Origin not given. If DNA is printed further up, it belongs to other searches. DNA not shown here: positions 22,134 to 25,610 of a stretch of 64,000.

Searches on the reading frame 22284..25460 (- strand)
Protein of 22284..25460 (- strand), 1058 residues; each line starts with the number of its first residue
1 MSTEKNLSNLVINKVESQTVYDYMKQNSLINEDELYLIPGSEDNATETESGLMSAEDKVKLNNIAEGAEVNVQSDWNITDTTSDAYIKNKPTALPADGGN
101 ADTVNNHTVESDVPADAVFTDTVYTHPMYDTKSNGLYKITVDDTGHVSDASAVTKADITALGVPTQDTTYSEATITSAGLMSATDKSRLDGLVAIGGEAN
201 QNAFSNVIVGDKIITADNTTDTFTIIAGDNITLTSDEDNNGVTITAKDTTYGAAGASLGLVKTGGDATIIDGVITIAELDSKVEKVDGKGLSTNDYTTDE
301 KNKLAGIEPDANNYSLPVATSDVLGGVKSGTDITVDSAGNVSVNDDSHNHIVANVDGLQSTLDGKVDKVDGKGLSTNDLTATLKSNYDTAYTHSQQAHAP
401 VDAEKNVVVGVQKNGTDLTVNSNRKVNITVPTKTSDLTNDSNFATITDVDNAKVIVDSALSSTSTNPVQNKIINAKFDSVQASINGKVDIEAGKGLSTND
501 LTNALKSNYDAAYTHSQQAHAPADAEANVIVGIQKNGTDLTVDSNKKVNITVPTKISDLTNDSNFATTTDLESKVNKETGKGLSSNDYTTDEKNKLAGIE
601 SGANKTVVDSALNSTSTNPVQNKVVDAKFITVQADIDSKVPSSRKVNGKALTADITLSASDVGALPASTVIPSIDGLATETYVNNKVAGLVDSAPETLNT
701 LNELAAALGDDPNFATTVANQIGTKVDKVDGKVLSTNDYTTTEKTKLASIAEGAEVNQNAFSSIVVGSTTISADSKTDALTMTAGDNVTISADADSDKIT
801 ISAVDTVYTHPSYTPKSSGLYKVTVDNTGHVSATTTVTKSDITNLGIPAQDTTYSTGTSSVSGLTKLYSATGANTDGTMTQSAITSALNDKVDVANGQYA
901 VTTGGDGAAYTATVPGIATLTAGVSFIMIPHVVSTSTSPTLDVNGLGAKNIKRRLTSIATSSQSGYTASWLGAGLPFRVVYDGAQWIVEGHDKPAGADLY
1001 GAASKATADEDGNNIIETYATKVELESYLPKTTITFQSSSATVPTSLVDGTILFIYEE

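Call 12: search_protein_families(library=phrogs, proteins=[window:22284-25460:-], max_evalue=0.001)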
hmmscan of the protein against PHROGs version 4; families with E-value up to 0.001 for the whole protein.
window:22284-25460:- (1058 aa): 10 families
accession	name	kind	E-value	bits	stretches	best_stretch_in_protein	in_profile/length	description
phrog_18608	-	unknown function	5.1e-37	129.1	3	679-755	161-237/416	-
phrog_10588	-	tail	2.3e-25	89.5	1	276-365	443-528/1459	tail protein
phrog_38190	-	unknown function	7.6e-23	82.5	2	124-192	249-317/351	-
phrog_1197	-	tail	5e-18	66.5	1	551-901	114-382/715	tail protein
phrog_32680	-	tail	1e-12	48.3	1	675-767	101-195/548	tail fiber protein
phrog_7032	-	tail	1.1e-12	47.9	1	677-878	276-480/866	tail fiber protein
phrog_17134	-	unknown function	1.8e-10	40.5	0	280-309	643-672/739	-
phrog_6907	-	unknown function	2.5e-09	38.4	2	41-65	65-89/99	-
phrog_7389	-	tail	3.2e-06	27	1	173-235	533-594/732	tail fiber protein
phrog_8437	-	unknown function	0.00061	20.3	1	147-217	59-127/230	-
